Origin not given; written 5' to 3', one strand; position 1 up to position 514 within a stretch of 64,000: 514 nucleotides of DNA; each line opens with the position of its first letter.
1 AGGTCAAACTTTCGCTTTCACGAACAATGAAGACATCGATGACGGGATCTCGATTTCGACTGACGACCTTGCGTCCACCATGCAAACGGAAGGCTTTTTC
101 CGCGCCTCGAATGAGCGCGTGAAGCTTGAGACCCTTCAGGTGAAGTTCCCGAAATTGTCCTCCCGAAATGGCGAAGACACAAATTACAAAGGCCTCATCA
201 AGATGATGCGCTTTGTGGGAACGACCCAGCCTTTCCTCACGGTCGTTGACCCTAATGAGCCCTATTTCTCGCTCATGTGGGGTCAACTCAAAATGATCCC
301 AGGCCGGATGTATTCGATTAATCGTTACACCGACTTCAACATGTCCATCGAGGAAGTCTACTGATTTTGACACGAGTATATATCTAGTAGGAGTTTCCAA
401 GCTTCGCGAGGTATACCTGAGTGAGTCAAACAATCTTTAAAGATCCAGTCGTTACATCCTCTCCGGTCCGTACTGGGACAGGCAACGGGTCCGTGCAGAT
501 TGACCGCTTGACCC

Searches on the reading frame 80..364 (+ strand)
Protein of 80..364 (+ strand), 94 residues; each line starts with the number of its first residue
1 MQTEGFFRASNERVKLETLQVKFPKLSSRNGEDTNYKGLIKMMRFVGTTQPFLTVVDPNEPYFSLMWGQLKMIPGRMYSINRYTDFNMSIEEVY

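Call 29: find_encoding_contigs(protein=window:80-364:+, flank=10000, max_places=10)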
Protein window:80-364:+ (94 aa): no gene with exactly this product is on record in the collection.
